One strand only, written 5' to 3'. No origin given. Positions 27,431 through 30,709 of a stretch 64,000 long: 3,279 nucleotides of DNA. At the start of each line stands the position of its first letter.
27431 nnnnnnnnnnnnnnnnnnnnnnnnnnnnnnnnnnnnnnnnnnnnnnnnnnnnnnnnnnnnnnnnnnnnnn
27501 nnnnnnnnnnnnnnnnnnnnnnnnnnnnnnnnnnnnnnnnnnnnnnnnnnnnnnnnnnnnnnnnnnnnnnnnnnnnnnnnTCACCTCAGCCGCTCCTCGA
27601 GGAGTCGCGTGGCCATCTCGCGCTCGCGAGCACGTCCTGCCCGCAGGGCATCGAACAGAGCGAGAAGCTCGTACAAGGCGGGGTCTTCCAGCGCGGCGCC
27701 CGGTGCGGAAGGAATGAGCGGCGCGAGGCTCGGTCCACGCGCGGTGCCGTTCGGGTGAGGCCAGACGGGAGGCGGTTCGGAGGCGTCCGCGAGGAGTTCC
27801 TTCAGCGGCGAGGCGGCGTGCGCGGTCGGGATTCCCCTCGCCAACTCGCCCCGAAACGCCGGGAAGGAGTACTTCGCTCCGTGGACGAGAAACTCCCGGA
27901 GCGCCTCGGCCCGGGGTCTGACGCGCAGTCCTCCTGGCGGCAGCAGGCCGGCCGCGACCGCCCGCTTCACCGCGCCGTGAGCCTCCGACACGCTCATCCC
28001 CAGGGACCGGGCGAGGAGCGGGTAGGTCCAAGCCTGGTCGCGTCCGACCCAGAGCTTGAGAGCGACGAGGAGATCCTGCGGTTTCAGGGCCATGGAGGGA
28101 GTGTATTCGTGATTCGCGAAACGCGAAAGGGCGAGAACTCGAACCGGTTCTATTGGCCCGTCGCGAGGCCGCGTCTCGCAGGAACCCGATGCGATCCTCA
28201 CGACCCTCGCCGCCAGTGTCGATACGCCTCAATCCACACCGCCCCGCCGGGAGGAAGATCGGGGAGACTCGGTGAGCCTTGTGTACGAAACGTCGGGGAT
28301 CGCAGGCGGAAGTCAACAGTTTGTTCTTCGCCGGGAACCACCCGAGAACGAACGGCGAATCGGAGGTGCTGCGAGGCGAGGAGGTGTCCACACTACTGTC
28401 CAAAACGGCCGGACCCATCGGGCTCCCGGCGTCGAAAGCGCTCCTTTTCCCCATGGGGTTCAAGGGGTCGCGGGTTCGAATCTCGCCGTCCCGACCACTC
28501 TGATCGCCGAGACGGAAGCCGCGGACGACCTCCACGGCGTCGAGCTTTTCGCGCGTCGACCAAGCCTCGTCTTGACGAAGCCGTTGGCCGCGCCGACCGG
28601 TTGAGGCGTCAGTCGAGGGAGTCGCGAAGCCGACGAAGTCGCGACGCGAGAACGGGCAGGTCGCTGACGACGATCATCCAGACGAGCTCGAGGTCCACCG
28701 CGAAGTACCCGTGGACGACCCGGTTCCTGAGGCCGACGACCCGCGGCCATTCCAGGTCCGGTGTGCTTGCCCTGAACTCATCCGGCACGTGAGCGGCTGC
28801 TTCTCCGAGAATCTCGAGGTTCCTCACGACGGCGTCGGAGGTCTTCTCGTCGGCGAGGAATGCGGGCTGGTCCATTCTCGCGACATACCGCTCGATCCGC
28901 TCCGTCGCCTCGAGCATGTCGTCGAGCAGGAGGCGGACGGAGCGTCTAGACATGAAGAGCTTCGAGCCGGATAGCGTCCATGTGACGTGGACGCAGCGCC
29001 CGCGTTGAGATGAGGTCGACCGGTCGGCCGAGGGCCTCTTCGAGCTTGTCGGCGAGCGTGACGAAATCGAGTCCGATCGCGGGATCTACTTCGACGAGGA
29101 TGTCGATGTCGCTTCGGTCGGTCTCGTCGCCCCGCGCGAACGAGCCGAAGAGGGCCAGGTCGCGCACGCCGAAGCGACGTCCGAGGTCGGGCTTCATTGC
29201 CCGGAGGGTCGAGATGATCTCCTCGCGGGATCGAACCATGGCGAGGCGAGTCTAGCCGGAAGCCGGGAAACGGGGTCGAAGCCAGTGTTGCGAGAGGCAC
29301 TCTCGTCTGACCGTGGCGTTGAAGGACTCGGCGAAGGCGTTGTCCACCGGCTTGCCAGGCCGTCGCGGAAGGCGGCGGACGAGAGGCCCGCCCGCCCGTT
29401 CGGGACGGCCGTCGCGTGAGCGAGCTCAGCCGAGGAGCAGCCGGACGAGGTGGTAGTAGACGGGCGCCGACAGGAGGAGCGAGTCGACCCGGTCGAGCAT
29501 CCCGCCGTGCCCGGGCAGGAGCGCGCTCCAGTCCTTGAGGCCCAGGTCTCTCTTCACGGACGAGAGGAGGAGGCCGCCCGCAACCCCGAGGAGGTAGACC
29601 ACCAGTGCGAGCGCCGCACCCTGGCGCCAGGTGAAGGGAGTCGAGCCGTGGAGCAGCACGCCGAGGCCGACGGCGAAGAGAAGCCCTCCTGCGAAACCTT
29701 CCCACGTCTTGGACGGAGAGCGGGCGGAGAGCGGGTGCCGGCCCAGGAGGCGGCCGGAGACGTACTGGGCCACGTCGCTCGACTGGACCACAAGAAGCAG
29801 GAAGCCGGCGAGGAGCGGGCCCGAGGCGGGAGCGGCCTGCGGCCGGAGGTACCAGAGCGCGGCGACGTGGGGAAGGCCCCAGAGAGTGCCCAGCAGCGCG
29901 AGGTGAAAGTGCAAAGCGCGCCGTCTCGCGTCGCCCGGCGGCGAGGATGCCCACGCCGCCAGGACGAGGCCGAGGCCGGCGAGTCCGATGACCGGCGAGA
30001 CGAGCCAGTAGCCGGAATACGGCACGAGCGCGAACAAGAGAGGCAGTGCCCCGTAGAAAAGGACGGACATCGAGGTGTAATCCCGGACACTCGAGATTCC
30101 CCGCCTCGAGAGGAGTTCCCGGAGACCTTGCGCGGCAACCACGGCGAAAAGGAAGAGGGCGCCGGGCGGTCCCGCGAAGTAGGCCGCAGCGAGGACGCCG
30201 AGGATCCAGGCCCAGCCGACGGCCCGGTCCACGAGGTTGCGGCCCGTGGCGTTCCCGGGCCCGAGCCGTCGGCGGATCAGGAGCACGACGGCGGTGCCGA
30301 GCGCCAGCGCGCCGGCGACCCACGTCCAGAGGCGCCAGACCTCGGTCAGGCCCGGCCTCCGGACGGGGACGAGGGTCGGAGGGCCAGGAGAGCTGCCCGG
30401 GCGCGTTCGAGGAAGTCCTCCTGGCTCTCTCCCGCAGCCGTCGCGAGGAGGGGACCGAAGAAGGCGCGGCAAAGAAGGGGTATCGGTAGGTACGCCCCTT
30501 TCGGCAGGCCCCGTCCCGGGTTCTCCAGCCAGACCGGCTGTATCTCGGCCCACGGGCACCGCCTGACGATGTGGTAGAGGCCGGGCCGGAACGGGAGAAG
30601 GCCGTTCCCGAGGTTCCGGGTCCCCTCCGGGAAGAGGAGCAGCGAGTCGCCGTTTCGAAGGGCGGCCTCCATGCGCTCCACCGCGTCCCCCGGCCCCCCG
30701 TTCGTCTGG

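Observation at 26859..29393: Stacked defence/TA cassettes ending in an IS3 transposase remnant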

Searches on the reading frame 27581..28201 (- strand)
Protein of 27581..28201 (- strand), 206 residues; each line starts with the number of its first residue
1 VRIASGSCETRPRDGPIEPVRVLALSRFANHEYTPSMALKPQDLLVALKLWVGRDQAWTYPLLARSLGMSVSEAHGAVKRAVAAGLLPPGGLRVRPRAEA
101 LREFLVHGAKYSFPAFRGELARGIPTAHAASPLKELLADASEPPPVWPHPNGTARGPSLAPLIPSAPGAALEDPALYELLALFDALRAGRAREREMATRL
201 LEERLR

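Call 10: search_protein_families(library=pfam, proteins=[window:27581-28201:-], max_evalue=0.01)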
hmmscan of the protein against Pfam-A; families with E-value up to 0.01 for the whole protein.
window:27581-28201:- (206 aa): 0 families

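Call 13: search_protein_families(library=pfam, proteins=[window:27584-28093:-], max_evalue=10)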
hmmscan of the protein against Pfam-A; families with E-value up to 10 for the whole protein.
seq(170 aa): 0 families

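Call 14: search_protein_families(library=ncbifam, proteins=[window:27581-28093:-], max_evalue=0.1)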
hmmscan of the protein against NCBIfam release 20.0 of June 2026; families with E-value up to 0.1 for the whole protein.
window:27581-28093:- (170 aa): 0 families

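Call 15: search_protein_families(library=padloc, proteins=[window:27581-28093:-], max_evalue=0.1)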
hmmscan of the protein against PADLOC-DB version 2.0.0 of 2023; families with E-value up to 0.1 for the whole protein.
window:27581-28093:- (170 aa): 1 family
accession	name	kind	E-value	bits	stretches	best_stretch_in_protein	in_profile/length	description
PDLC04515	PDC-M21A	-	1.1e-38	131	1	25-169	56-202/205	-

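Call 17: search_solved_structures(query=window:27581-28201:-, max_evalue=10)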
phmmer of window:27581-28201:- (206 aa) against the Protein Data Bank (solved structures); distinct sequences matched with E-value up to 10: 2.
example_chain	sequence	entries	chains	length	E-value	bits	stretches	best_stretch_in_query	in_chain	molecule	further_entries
4s2a_A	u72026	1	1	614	0.073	16.2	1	109-171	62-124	Phosphomethylpyrimidine synthase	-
3epm_A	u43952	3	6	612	0.073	16.2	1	109-171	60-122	Thiamine biosynthesis protein thiC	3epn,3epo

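Call 36: find_homologous_proteins(query=window:27581-28093:-)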
Query window:27581-28093:- (170 aa): 2280 proteins with E <= 0.001 among 4330 candidates; the best 120 are listed.
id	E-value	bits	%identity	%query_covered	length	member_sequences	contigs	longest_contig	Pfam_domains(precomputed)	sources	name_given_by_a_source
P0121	5.3e-95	334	95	100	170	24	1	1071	-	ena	-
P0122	6.7e-94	331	93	100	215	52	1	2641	-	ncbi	-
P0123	1.7e-89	316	89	100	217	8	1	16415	-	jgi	jgi:hypothetical protein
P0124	2.2e-88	313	89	100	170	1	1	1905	-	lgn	-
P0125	5.5e-86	305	84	100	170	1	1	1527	-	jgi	jgi:hypothetical protein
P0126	9.3e-85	301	81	100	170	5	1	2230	-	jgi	-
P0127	7.2e-83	295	81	99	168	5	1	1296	-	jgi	jgi:hypothetical protein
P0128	1.3e-81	291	80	99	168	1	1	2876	-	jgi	jgi:hypothetical protein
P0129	5.5e-79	282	78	99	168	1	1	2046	-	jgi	jgi:hypothetical protein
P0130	4.6e-77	276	77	100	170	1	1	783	-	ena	-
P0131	1.0e-75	271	76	100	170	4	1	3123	-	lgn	-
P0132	9.8e-75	268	75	100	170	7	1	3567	-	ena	-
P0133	3.5e-73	263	74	100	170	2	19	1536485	-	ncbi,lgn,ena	ncbi:MAG: hypothetical protein U0529_16540 [Thermoanaerobaculia bacterium]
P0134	2.7e-70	254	75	94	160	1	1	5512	-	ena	-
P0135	4.9e-69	250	72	100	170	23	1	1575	-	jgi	jgi:hypothetical protein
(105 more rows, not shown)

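Call 43: find_encoding_contigs(protein=P0133, flank=8000, max_places=3)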
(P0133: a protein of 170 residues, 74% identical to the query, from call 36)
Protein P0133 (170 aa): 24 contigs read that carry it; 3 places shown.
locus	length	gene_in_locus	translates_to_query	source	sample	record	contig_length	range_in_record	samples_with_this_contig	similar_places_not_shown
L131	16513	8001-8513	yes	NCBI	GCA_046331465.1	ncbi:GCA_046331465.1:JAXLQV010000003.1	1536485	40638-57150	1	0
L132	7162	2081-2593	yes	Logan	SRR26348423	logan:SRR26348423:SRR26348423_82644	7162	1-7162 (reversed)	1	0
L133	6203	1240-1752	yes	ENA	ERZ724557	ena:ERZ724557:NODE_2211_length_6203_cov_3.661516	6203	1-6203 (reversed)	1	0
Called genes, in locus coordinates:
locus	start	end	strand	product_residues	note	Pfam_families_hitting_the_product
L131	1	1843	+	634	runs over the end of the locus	PF00025:Arf (weak), PF00071:Ras (weak)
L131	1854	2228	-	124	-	PF07238:PilZ (weak)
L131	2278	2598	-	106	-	-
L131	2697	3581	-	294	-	PF00009:GTP_EFTU, PF00350:Dynamin_N (faint), PF01926:MMR_HSR1, PF02421:FeoB_N, PF02492:cobW (faint), PF03193:RsgA_GTPase (faint), PF07650:KH_2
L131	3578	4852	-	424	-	PF00571:CBS, PF03471:CorC_HlyC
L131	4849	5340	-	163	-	PF02130:YbeY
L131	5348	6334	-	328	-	PF01695:IstB_IS21 (faint), PF02562:PhoH, PF13245:AAA_19, PF13604:AAA_30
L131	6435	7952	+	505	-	PF01564:Spermine_synth (weak)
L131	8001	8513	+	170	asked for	-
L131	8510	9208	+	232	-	-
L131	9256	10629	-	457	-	PF00324:AA_permease, PF13520:AA_permease_2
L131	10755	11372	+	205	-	-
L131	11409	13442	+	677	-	PF26550:Tricorn_2nd (faint), PF00930:DPPIV_N (faint), PF26549:Tricorn_N, PF07676:PD40, PF26549:Tricorn_N (weak), PF02129:Peptidase_S15 (faint), PF20434:BD-FAE, PF00326:Peptidase_S9, +1 more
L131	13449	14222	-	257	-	PF02698:DUF218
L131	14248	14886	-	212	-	PF03190:Thioredox_DsbH, PF13899:Thioredoxin_7, PF13098:Thioredoxin_2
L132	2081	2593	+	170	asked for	-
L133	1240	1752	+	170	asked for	-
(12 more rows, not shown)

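Call 45: predict_structure(alignment_id=A4)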
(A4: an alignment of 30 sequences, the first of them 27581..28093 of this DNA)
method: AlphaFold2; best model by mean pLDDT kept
length: 170 residues; sequences in the alignment: 30
mean_pLDDT: 94.0   pTM: 0.90
mean pLDDT of the five models: 94.0, 93.1, 92.7, 92.6, 91.8
residues with pLDDT >= 90: 152; 70-90: 17; 50-70: 1; < 50: 0
segments of 3 or more residues with pLDDT < 50: none
pLDDT, mean of each block of 10 residues (from residue 1): 90 94 97 97 96 91 94 92 96 93 84 95 96 96 98 94 95
secondary structure, 60 per line:
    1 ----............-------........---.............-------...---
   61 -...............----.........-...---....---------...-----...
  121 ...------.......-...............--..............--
elements in order: H5-16 H24-31 H35-47 H62-76 E81-89 H97-100 E110-112 E118-123 H130-136 H138-152 H155-168

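Call 49: fold_search(model_id=the predicted structure, library=pdb)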
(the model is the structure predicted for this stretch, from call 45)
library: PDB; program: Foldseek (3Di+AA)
matches with E <= 10: 490; with E <= 0.001: 0
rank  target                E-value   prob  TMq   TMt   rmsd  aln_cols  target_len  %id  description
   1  8pvt_A                5.9e-01  0.82  0.29  0.36   3.2        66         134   26  Manganese-dependent transcriptional repressor DR2539 complexed with cadmium (SAD 7 keV) (released 2024-05-08)
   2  2cg4_A                5.9e-01  0.16  0.24  0.27  16.5       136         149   17  Structure of E.coli AsnC (released 2006-04-04)
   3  3tgn_B                6.9e-01  0.23  0.26  0.30  17.3       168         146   15  Crystal Structure of the zinc-dependent MarR Family Transcriptional Regulator AdcR in the Zn(II)-bound State (released 2011-11-30)
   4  6xtu_A                7.3e-01  0.47  0.27  0.17   5.2        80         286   19  FULL-LENGTH LTTR LYSG FROM CORYNEBACTERIUM GLUTAMICUM (released 2020-10-07)
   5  8pvz_B                8.2e-01  0.77  0.31  0.36   3.3        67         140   24  Manganese-dependent transcriptional repressor DR2539 complexed with cadmium (released 2024-05-08)
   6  2cyy                  8.7e-01  0.20  0.26  0.29  14.9       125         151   16  Crystal structure of PH1519 from Pyrococcus horikosii OT3 (released 2006-09-19)
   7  3tgn_A                9.2e-01  0.91  0.25  0.32   2.5        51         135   27  Crystal Structure of the zinc-dependent MarR Family Transcriptional Regulator AdcR in the Zn(II)-bound State (released 2011-11-30)
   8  8pvz_A                9.2e-01  0.69  0.29  0.35   3.2        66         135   26  Manganese-dependent transcriptional repressor DR2539 complexed with cadmium (released 2024-05-08)
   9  4pcq_A                9.2e-01  0.18  0.26  0.29  15.6       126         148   15  Crystal Structure of MtbAldR (Rv2779c) (released 2015-05-06)
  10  3cta                  1.0e+00  0.38  0.30  0.28  11.7        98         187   17  Crystal structure of riboflavin kinase from Thermoplasma acidophilum (released 2008-04-29)
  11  8pvt_B                1.0e+00  0.30  0.30  0.36   6.0       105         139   21  Manganese-dependent transcriptional repressor DR2539 complexed with cadmium (SAD 7 keV) (released 2024-05-08)
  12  2wv0_G                1.0e+00  0.14  0.23  0.18  12.1       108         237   13  Crystal structure of the GntR-HutC family member YvoA from Bacillus subtilis (released 2010-01-12)
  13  2cfx_A                1.1e+00  0.20  0.28  0.33  14.8       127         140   12  Structure of B.subtilis LrpC (released 2006-03-28)
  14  3hhg_G                1.2e+00  0.20  0.28  0.18   7.5       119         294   16  Structure of CrgA, a LysR-type transcriptional regulator from Neisseria meningitidis. (released 2009-07-07)
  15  4u7b_A                1.4e+00  0.04  0.19  0.10  23.3       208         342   13  Crystal structure of a pre-cleavage Mos1 transpososome (released 2015-02-11)
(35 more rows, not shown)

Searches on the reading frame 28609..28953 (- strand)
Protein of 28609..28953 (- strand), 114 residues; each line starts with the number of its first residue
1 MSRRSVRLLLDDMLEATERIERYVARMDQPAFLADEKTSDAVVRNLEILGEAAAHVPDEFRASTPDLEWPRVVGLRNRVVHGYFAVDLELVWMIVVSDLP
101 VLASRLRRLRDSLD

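Call 10: search_protein_families(library=pfam, proteins=[window:28609-28953:-], max_evalue=0.01)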
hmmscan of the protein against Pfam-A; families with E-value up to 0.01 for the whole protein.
window:28609-28953:- (114 aa): 2 families
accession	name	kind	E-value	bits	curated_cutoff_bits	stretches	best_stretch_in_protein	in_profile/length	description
PF01934.22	HepT-like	-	4.5e-28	97.8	23.5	1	13-108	1-119/120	Ribonuclease HepT-like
PF18478.7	PIN_10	-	1.5e-05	25.5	26.2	1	30-78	1-52/84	PIN like domain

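Call 14: search_protein_families(library=ncbifam, proteins=[window:28609-28953:-], max_evalue=0.1)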
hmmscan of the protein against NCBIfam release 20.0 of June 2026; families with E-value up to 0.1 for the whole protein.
window:28609-28953:- (114 aa): 1 family
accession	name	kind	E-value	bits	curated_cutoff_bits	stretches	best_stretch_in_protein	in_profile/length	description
NF047751.1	HepT_toxin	equivalog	1.4e-11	44.4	60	2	68-100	83-115/120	type VII toxin-antitoxin system HepT family RNase toxin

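Call 15: search_protein_families(library=padloc, proteins=[window:28609-28953:-], max_evalue=0.1)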
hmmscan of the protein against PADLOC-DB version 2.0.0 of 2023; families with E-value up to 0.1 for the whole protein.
window:28609-28953:- (114 aa): 0 families

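Call 78: search_solved_structures(query=window:28609-28953:-, max_evalue=0.001, show_alignments=1)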
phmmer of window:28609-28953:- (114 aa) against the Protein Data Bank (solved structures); distinct sequences matched with E-value up to 0.001: 0.

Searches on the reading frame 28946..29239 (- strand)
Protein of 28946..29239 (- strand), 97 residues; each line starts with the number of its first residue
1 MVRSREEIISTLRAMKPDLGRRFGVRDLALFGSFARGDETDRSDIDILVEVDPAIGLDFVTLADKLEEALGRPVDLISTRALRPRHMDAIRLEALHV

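Call 10: search_protein_families(library=pfam, proteins=[window:28946-29239:-], max_evalue=0.01)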
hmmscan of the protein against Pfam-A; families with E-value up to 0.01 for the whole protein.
window:28946-29239:- (97 aa): 3 families
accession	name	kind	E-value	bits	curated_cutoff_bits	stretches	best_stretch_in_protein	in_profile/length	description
PF01909.29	NTP_transf_2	-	3.1e-12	47.2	21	1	14-80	3-74/93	Nucleotidyltransferase domain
PF18765.7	Polbeta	-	2.6e-10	40.8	26.9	1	25-84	13-74/93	Polymerase beta, Nucleotidyltransferase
PF22600.2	MTPAP-like_central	-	0.0038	17.8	27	1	5-53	26-67/139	Poly(A) RNA polymerase, mitochondrial-like, central palm domain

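Call 14: search_protein_families(library=ncbifam, proteins=[window:28946-29239:-], max_evalue=0.1)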
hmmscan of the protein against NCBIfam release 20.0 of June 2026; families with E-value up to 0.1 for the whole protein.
window:28946-29239:- (97 aa): 3 families
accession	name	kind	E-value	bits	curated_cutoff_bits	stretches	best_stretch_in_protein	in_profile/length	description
NF047752.1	MntA_antitoxin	equivalog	2.3e-12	46.7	60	1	25-82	7-65/106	type VII toxin-antitoxin system MntA family adenylyltransferase antitoxin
NF051895.1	anti_phage_HalB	equivalog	4.8e-05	23.1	190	1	28-49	2-23/211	anti-phage Hailong system nucleotidyltransferase HalB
NF041117.1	CBASS_cyclase_b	equivalog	0.018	14.6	200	1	3-53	13-64/275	CBASS oligonucleotide cyclase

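Call 15: search_protein_families(library=padloc, proteins=[window:28946-29239:-], max_evalue=0.1)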
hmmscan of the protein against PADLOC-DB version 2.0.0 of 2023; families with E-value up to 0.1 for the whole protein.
window:28946-29239:- (97 aa): 12 families
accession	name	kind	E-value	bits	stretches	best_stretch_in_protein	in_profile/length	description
PDLC04904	PDC-S09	-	7e-24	82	1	2-96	2-97/104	-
PDLC04906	PDC-S09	-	1e-23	81.5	1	4-94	3-95/98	-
PDLC04902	PDC-S09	-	1.9e-22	77.4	1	9-94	5-92/97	-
PDLC04905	PDC-S09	-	4.5e-19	66.7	1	8-88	4-88/101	-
PDLC04903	PDC-S09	-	1.3e-08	33.1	1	9-51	8-52/108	-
PDLC04368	PDC-M05A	-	3.5e-07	28.3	1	30-75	112-157/201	-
PDLC04907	PDC-S09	-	5.7e-07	27.6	1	10-52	12-54/114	-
PDLC04369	PDC-M05A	-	9.8e-06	23.3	1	1-51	84-129/201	-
PDLC04372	PDC-M05A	-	0.0011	17.3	1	30-75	81-126/167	-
PDLC04778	PDC-M70A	-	0.0036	14.7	1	27-70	49-92/355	-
PDLC00776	Cyclase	-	0.027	11.8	1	14-54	32-73/287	oligonucleotide-cyclase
PDLC00771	Cyclase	-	0.031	11.6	1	31-52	48-69/271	oligonucleotide-cyclase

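Call 79: search_solved_structures(query=window:28946-29239:-, max_evalue=0.001, show_alignments=1)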
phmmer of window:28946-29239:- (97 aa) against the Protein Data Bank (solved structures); distinct sequences matched with E-value up to 0.001: 1.
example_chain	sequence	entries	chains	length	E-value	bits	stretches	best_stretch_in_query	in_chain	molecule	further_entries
1wot_A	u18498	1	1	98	2.2e-08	37.4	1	11-95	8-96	PUTATIVE MINIMAL NUCLEOTIDYLTRANSFERASE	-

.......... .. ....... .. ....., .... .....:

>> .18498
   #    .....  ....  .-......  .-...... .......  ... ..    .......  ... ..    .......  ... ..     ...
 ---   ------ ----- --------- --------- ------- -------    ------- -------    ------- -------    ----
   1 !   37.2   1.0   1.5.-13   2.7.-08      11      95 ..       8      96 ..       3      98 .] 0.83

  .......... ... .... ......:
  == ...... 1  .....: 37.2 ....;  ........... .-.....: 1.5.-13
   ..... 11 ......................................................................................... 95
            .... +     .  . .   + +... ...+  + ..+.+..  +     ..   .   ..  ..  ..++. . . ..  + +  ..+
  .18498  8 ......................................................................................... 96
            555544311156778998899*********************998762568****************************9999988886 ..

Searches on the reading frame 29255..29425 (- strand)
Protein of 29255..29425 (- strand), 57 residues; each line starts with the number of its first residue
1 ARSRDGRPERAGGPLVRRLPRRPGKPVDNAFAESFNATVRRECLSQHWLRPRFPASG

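Call 10: search_protein_families(library=pfam, proteins=[window:29256-29420:-], max_evalue=0.01)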
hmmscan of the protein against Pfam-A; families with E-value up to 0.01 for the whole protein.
window:29256-29420:- (55 aa): 0 families

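Call 13: search_protein_families(library=pfam, proteins=[window:29255-29425:-], max_evalue=10)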
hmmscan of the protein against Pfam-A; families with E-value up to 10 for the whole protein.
seq(57 aa): 1 family
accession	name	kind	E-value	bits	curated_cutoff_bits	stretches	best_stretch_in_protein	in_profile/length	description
PF13683.12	rve_3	-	5e-09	36.2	26.5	1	22-48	9-35/67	Integrase core domain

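Call 60: search_protein_families(library=ncbifam, proteins=[window:29255-29425:-], max_evalue=10)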
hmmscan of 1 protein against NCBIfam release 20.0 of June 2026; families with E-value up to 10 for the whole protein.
seq(57 aa): 1 family
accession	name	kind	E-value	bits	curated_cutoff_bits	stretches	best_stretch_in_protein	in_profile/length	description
NF033516.0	transpos_IS3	equivalog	7.3e-07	28.8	160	1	21-49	306-334/369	IS3 family transposase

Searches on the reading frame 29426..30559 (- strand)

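Call 32: search_protein_families(library=pfam, proteins=[window:29426-30559:-], max_evalue=0.001)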
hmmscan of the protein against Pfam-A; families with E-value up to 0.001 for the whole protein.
window:29426-30559:- (377 aa): 1 family
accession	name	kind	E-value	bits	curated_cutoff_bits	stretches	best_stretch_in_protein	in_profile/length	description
PF01148.25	CTP_transf_1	-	2.5e-48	165.6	24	1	112-374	3-263/264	Cytidylyltransferase family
